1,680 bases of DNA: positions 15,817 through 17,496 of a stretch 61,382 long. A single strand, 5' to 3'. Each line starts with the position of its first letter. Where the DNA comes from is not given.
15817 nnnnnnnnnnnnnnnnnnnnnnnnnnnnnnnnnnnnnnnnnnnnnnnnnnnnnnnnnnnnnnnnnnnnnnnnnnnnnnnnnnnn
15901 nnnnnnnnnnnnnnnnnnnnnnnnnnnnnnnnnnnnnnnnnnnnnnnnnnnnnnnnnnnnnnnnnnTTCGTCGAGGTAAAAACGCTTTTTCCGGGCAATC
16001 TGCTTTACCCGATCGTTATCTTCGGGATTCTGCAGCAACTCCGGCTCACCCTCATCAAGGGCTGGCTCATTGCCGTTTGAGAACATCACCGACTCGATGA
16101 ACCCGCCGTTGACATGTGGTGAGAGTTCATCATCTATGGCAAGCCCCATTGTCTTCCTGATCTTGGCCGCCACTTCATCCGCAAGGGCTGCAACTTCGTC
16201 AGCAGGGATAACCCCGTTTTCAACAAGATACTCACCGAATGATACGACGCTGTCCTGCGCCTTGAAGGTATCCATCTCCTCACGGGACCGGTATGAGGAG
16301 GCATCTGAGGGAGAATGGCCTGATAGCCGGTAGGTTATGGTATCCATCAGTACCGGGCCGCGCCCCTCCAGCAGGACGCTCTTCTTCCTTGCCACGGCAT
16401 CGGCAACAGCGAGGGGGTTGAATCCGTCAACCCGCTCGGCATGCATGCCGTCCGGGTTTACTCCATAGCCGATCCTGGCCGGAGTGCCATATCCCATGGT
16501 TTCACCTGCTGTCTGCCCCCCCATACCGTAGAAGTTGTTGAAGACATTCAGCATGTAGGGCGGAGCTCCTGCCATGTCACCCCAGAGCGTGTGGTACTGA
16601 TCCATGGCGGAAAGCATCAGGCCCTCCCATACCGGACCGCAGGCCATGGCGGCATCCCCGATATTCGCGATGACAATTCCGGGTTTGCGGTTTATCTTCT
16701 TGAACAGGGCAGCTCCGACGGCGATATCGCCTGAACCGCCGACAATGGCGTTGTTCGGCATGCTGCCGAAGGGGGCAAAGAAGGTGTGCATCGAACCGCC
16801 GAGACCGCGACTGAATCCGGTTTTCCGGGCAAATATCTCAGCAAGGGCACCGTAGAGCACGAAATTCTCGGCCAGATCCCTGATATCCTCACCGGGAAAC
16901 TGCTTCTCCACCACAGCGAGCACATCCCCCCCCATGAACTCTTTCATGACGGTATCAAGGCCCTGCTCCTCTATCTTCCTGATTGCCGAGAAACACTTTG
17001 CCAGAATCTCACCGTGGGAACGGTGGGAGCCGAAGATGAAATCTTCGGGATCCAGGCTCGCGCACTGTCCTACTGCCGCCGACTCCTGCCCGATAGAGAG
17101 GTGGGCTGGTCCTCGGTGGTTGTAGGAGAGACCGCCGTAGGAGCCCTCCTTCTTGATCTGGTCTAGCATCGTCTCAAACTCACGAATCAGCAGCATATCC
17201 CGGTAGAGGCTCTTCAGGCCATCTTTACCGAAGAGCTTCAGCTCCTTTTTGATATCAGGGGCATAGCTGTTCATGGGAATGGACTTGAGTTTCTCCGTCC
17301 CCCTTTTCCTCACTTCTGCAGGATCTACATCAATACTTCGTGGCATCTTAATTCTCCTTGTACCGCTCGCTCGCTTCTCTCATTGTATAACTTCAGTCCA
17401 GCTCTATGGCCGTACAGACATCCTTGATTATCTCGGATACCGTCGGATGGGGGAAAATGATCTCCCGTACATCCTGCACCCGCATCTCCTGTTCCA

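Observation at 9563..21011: DeoR-headed eight-gene operon joins a rhamnulokinase, a sorbose-pathway-like reductase/dehydrogenase pair, a PHP phosphoesterase and a fused-E1/E3/E2 acetoin-type dehydrogenase complex: candidate undescribed 6-deoxyhexose-to-acetyl-CoA route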

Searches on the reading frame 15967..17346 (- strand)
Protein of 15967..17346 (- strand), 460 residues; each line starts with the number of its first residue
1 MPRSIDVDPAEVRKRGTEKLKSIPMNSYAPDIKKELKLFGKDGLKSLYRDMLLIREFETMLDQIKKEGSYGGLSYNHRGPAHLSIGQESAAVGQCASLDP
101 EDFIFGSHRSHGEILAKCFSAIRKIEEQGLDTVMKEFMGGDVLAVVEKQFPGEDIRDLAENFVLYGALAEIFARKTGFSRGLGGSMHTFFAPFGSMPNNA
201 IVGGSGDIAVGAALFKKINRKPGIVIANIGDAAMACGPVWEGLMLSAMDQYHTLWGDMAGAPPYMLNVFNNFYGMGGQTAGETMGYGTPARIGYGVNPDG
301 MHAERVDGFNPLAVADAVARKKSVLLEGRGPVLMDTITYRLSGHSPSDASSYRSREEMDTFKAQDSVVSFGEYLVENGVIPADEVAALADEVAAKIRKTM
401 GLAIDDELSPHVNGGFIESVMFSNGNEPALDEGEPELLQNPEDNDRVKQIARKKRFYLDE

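Call 30: search_dna_similar(query=window:15967-17346:-, collection=plasmids, mode=protein, max_rows=40)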
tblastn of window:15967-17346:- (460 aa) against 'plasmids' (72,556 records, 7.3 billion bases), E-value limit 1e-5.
Records with a match: 584; places in all: 691; records where one place covers at least 80% of the query: 89.
Best place of each record, by identity: <60% 584.
By first word of the organism name: Rhizobium 162; Azospirillum 27; Leisingera 24; Paracoccus 22; Sphingobium 20; Sinorhizobium 19; Rhodococcus 18; Acinetobacter 17; Streptomyces 16; Enterococcus 16; and 97 more.
By predicted mobility (MOB-suite, as given by PLSDB): non-mobilizable 411; conjugative 108; mobilizable 65.
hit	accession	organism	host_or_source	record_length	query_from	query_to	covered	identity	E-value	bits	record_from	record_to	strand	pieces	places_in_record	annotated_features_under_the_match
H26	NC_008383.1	Rhizobium johnstonii 3841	-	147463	1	460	100%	48.4%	7e-133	430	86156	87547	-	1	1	alpha-ketoacid dehydrogenase subunit alpha/beta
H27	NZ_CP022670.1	Rhizobium leguminosarum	single cell,root nodules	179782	1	460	100%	48.4%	8e-133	429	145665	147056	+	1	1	alpha-ketoacid dehydrogenase subunit alpha/beta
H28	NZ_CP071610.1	Rhizobium binae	lentil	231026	1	460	100%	48.4%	8e-133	429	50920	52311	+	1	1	alpha-ketoacid dehydrogenase subunit alpha/beta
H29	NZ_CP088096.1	Rhizobium sp. SU303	cell culture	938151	1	460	100%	48.4%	8e-133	429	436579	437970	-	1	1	alpha-ketoacid dehydrogenase subunit alpha/beta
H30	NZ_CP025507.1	Rhizobium leguminosarum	Pisum sativum,pea nodule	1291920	1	460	100%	48.4%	8e-133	429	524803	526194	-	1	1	record has no annotation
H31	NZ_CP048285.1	Rhizobium leguminosarum bv. viciae 248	Fava bean,whole organism,nodules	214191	1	460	100%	48.2%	5e-132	427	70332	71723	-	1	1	alpha-ketoacid dehydrogenase subunit alpha/beta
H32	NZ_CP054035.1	Rhizobium indicum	Pisum sativum l. (pea),Pure culture,Pea ...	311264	1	460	100%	48.0%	2e-131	425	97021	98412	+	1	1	alpha-ketoacid dehydrogenase subunit alpha/beta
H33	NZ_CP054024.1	Rhizobium indicum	Pisum sativum l. (pea),Pure culture,Pea ...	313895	1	460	100%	48.0%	2e-131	425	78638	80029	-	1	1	alpha-ketoacid dehydrogenase subunit alpha/beta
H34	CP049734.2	Rhizobium leguminosarum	Pisum sativum,Pisum sativum nodules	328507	1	460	100%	48.0%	2e-131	425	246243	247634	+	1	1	dehydrogenase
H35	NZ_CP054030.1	Rhizobium hidalgonense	Pisum sativum l. (pea),Pure culture,Pea ...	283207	1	460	100%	48.0%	7e-131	424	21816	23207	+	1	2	alpha-ketoacid dehydrogenase subunit alpha/beta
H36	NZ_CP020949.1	Rhizobium sp. CIAT894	-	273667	1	460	100%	48.0%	5e-130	422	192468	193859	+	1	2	alpha-ketoacid dehydrogenase subunit alpha/beta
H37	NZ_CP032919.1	Agrobacterium tumefaciens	-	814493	1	459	100%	47.6%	2e-128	417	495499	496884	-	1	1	alpha-ketoacid dehydrogenase subunit alpha/beta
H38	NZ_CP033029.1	Agrobacterium tumefaciens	-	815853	1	459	100%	47.6%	2e-128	417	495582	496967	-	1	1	alpha-ketoacid dehydrogenase subunit alpha/beta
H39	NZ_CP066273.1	Agrobacterium tumefaciens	-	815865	1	459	100%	47.6%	2e-128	417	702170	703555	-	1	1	alpha-ketoacid dehydrogenase subunit alpha/beta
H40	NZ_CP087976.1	Rhizobium sp. RCAM05350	cell culture,fouling of walls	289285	1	459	97%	48.3%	1e-109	423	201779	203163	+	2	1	thiamine pyrophosphate-dependent enzyme | transketolase C-terminal domain-containing protein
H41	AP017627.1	Pleomorphomonas sp. SM30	-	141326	1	455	99%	47.2%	1e-118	389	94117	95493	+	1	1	acoB: acetoin:2, 6-dichlorophenolindophenoloxidoreductase subunit beta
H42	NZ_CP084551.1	Arthrobacter sp. FW306-07-I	isolate,terrestrial sediment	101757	24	443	91%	29.2%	8e-30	130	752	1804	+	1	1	dehydrogenase E1 component subunit alpha/beta | class II fructose-bisphosphate aldolase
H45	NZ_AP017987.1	Aminobacter sp. SS-2016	Lotus japoicus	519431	19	380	79%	32.2%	9e-29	127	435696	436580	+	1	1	thiamine pyrophosphate-dependent dehydrogenase E1 component subunit ...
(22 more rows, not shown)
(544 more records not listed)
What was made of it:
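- On Acetoin dehydrogenase enzyme system: A gene annotated pdhA is weaker (30% identity, E = 4e-22; call 30).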

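Call 32: get_annotated_region(hit=H26, flank=12000)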
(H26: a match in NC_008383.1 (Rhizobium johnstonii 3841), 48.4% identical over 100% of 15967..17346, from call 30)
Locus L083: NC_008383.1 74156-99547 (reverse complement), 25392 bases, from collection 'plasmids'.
description: Rhizobium johnstonii 3841 plasmid pRL8, complete sequence
organism: Rhizobium johnstonii 3841 (NCBI taxid 216596)
taxonomy: Bacteria; Pseudomonadota; Alphaproteobacteria; Hyphomicrobiales; Rhizobiaceae; Rhizobium; Rhizobium johnstonii; Rhizobium johnstonii 3841
host: -; source: -; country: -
typing (MOB-suite, as given by PLSDB): conjugative; replicon rep_cluster_577; relaxase MOBQ; mating-pair formation MPF_T
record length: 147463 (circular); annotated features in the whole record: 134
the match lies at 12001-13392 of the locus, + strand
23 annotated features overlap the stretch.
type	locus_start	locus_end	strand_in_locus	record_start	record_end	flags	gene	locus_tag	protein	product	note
CDS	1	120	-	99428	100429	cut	-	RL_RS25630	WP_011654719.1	IS30-like element ISRle2 family transposase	-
CDS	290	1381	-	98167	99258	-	ugpC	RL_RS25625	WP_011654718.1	sn-glycerol-3-phosphate ABC transporter ATP-binding protein UgpC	-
CDS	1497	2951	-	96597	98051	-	-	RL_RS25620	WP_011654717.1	extracellular solute-binding protein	-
CDS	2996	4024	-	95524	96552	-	-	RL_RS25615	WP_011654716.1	carbohydrate ABC transporter permease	GO:0008643 - carbohydrate transport [Evidence IEA]; GO:0055085 - transmembrane transport [Evidence IEA]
CDS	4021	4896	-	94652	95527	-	-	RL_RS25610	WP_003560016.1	sugar ABC transporter permease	-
CDS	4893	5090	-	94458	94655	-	-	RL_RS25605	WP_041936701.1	PfkB family carbohydrate kinase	-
CDS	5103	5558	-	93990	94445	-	-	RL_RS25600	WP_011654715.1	RbsD/FucU family protein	-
CDS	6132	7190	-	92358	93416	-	-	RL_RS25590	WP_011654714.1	ABC transporter permease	GO:0008643 - carbohydrate transport [Evidence IEA]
CDS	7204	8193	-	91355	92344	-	-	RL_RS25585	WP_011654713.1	ABC transporter permease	GO:0008643 - carbohydrate transport [Evidence IEA]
CDS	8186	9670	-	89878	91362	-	-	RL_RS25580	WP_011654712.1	sugar ABC transporter ATP-binding protein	-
CDS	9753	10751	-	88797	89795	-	-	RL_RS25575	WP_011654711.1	substrate-binding domain-containing protein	-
CDS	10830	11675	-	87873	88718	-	-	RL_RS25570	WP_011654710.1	sugar phosphate isomerase/epimerase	-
CDS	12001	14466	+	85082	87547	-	-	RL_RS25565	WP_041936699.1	alpha-ketoacid dehydrogenase subunit alpha/beta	-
CDS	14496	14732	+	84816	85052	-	-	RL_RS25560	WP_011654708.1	lipoyl domain-containing protein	-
CDS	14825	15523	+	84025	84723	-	-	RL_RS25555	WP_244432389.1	alpha/beta fold hydrolase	-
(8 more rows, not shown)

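Call 59: get_annotated_region(hit=H41, flank=9000)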
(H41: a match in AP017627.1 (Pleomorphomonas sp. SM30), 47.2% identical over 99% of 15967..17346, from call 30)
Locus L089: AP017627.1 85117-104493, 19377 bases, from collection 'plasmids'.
description: Pleomorphomonas sp. SM30 plasmid pSM30-1 DNA, complete genome
organism: Pleomorphomonas sp. SM30 (NCBI taxid 1885025)
taxonomy: Bacteria; Pseudomonadota; Alphaproteobacteria; Hyphomicrobiales; Pleomorphomonadaceae; Pleomorphomonas; Pleomorphomonas sp. SM30
host: -; source: -; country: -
typing (MOB-suite, as given by PLSDB): non-mobilizable
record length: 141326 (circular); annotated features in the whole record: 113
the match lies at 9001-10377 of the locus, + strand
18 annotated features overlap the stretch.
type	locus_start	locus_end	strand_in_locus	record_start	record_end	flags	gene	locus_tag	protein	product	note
CDS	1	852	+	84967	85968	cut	ytfT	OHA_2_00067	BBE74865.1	inner membrane ABC transporter permease protein YtfT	-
CDS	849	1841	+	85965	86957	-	yjfF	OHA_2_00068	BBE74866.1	inner membrane ABC transporter permease protein YjfF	-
CDS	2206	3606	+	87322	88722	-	atzF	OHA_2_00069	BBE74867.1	allophanate hydrolase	-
CDS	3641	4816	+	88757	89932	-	gatA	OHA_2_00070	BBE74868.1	glutamyl-tRNA(Gln) amidotransferase subunit A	-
CDS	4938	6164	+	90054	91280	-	hcaD2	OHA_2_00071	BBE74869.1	pyridine nucleotide-disulfide oxidoreductase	-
CDS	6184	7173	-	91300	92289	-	-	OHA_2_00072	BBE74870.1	sodium bile acid symporter family protein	-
CDS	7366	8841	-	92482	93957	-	xylB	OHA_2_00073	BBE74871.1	xylulose kinase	-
CDS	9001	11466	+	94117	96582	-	acoB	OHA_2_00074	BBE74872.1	acetoin:2, 6-dichlorophenolindophenoloxidoreductase subunit beta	-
CDS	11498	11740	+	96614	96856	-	aceF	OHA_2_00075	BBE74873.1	dihydrolipoyllysine-residue acetyltransferase component of pyruvate dehydrogenase complex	-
CDS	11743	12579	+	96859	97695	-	acoC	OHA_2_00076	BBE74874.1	dihydrolipoyllysine-residue acetyltransferase component of acetoin cleaving system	-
CDS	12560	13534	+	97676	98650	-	deoR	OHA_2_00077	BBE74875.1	deoxyribonucleoside regulator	-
CDS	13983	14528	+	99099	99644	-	ureE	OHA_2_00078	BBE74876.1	urease accessory protein UreE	-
CDS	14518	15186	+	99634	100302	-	ureF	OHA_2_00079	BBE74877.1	urease accessory protein UreF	-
CDS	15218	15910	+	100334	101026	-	ureA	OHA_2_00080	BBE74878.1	urease subunit alpha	-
CDS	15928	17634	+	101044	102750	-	ureC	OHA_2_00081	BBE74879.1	urease subunit alpha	-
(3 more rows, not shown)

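Call 60: get_annotated_region(hit=H37, flank=9000)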
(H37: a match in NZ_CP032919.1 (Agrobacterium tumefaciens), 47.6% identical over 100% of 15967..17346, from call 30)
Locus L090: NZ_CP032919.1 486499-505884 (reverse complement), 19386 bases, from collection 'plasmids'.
description: Agrobacterium tumefaciens strain 15955 plasmid pAt15955, complete sequence
organism: Agrobacterium tumefaciens (NCBI taxid 358)
taxonomy: Bacteria; Pseudomonadota; Alphaproteobacteria; Hyphomicrobiales; Rhizobiaceae; Agrobacterium; Agrobacterium tumefaciens
host: -; source: -; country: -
typing (MOB-suite, as given by PLSDB): conjugative; relaxase MOBQ; mating-pair formation MPF_T
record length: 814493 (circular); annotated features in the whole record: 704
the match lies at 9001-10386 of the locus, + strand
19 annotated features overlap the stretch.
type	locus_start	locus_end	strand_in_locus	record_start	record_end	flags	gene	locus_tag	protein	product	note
CDS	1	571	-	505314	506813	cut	-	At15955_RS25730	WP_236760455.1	MFS transporter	GO:0055085 - transmembrane transport [Evidence IEA]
CDS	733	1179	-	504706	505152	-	-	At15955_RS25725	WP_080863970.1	MarR family transcriptional regulator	GO:0006355 - regulation of DNA-templated transcription [Evidence IEA]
CDS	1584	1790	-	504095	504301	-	-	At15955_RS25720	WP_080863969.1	hypothetical protein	-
CDS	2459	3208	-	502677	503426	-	-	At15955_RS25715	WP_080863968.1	ABC transporter permease subunit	GO:0055085 - transmembrane transport [Evidence IEA]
CDS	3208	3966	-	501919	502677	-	-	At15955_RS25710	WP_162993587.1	ABC transporter permease subunit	GO:0055085 - transmembrane transport [Evidence IEA]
CDS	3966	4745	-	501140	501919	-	-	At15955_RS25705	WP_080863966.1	ABC transporter ATP-binding protein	-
CDS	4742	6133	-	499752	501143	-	-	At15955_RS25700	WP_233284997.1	amidohydrolase family protein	-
CDS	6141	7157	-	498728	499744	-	-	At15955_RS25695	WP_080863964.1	ABC transporter substrate-binding protein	-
CDS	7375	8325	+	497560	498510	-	-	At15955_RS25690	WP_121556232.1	MurR/RpiR family transcriptional regulator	GO:0006355 - regulation of DNA-templated transcription [Evidence IEA]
CDS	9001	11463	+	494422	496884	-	-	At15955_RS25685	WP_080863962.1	alpha-ketoacid dehydrogenase subunit alpha/beta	-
CDS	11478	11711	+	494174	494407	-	-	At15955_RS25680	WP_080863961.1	biotin/lipoyl-containing protein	-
CDS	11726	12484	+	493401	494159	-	-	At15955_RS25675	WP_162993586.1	alpha/beta fold hydrolase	-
CDS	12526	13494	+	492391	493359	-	-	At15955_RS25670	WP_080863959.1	sugar-binding transcriptional regulator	-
CDS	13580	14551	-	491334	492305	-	lipA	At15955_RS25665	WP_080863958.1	lipoyl synthase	GO:0009107 - lipoate biosynthetic process [Evidence IEA]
CDS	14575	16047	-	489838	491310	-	-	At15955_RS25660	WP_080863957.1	mannitol dehydrogenase family protein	-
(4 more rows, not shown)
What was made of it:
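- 14890..17346 (-): Fused TPP-dependent E1 alpha-beta (818 aa) of a distinct clade. It is 47-48% identical to fused E1s in Aco-type sugar clusters (calls 30, 32, 59, 60).
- On Acetoin dehydrogenase enzyme system: AcoC-like proteins accompany the closest E1 relatives in alphaproteobacteria (calls 32, 59, 60).
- Closest known: Acetoin dehydrogenase enzyme system. Same: The closest E1 relatives are paired with AcoC-like alpha/beta-hydrolase acetyltransferases (calls 32, 59, 60).
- They sit beside sugar kinases, sugar ABC transporters or a mannitol-DH-family gene (calls 30, 32, 59, 60).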

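Call 62: get_annotated_region(hit=H45, flank=5000)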
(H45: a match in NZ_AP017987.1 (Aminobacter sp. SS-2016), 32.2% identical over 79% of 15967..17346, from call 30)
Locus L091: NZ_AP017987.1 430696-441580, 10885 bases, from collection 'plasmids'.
description: Aminobacter sp. SS-2016 strain Y103A plasmid pANY103a, complete sequence
organism: Aminobacter sp. SS-2016 (NCBI taxid 1870862)
taxonomy: Bacteria; Pseudomonadota; Alphaproteobacteria; Hyphomicrobiales; Phyllobacteriaceae; Aminobacter; Aminobacter sp. SS-2016
host: -; source: Lotus japoicus; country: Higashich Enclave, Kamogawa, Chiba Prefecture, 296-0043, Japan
typing (MOB-suite, as given by PLSDB): non-mobilizable
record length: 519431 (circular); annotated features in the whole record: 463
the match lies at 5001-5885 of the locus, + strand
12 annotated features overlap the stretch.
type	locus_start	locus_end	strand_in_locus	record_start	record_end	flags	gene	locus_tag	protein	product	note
CDS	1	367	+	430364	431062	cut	-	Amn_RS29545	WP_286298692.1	thermonuclease family protein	-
CDS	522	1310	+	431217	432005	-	-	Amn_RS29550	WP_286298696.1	GGDEF domain-containing protein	-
CDS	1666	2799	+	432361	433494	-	-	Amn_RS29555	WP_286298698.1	hypothetical protein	-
CDS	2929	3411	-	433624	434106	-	greA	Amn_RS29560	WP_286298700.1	transcription elongation factor GreA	GO:0032784 - regulation of DNA-templated transcription elongation [Evidence IEA]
CDS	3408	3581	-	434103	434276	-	-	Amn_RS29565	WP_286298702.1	hypothetical protein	-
CDS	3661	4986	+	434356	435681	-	-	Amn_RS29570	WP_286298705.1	NAD(P)H-dependent oxidoreductase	-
CDS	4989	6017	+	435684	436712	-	-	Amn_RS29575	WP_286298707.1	thiamine pyrophosphate-dependent dehydrogenase E1 component subunit alpha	-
CDS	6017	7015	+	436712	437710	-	-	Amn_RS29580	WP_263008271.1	alpha-ketoacid dehydrogenase subunit beta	-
CDS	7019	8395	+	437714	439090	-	-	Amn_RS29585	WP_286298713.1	acetoin dehydrogenase dihydrolipoyllysine-residue acetyltransferase subunit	-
CDS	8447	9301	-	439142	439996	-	-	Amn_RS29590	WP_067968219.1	MurR/RpiR family transcriptional regulator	GO:0006355 - regulation of DNA-templated transcription [Evidence IEA]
CDS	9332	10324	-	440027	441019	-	-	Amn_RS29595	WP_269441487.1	spermidine/putrescine ABC transporter substrate-binding protein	GO:0015846 - polyamine transport [Evidence IEA]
CDS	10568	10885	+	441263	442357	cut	-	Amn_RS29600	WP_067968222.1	ABC transporter ATP-binding protein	-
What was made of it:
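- On Acetoin dehydrogenase enzyme system: Outside its own fused clade, the best PLSDB alpha hits (32% identity, E = 9e-29) lie in an operon whose E2 is annotated as an acetoin dehydrogenase subunit (calls 30, 62).
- Closest known: Acetoin dehydrogenase enzyme system. Same: The next-best E1 alpha hits lie in Aco-type operons (call 62).
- The next-best alpha hits are in Aco-type operons (call 62).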

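Call 63: get_annotated_region(hit=H42, flank=8000)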
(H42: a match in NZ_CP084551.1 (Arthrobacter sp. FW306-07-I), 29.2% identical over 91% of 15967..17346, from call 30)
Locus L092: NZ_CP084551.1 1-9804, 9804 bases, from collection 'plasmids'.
description: Arthrobacter sp. FW306-07-I plasmid unnamed
organism: Arthrobacter sp. FW306-07-I (NCBI taxid 2879622)
taxonomy: Bacteria; Actinomycetota; Actinomycetes; Micrococcales; Micrococcaceae; Arthrobacter; Arthrobacter sp. FW306-07-I
host: -; source: isolate,terrestrial sediment; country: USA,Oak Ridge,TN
typing (MOB-suite, as given by PLSDB): conjugative; relaxase MOBP; mating-pair formation MPF_T
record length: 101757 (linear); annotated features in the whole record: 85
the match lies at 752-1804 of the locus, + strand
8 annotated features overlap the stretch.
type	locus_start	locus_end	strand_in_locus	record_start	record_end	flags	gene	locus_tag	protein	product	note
CDS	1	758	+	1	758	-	-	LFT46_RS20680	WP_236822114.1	class II fructose-bisphosphate aldolase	GO:0005975 - carbohydrate metabolic process [Evidence IEA]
CDS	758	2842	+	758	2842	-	-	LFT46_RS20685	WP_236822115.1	dehydrogenase E1 component subunit alpha/beta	-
CDS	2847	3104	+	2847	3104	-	-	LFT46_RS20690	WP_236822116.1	biotin/lipoyl-containing protein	-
CDS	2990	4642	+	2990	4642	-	-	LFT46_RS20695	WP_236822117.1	FGGY family carbohydrate kinase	GO:0005975 - carbohydrate metabolic process [Evidence IEA]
CDS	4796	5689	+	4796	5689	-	-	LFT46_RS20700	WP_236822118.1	sugar-binding domain-containing protein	-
CDS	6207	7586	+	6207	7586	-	-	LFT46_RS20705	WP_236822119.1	sugar ABC transporter substrate-binding protein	-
CDS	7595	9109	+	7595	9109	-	-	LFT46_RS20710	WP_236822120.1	sugar ABC transporter ATP-binding protein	-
CDS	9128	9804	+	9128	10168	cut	-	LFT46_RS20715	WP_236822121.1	ABC transporter permease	-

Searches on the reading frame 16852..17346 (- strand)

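Call 38: search_protein_families(library=pfam, proteins=[window:16852-17346:-], max_evalue=0.01)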
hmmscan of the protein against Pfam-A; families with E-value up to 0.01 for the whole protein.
window:16852-17346:- (165 aa): 1 family
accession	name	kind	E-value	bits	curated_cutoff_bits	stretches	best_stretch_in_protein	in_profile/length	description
PF00676.26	E1_dh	-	6.4e-06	25.8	22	1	77-120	22-65/300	Dehydrogenase E1 component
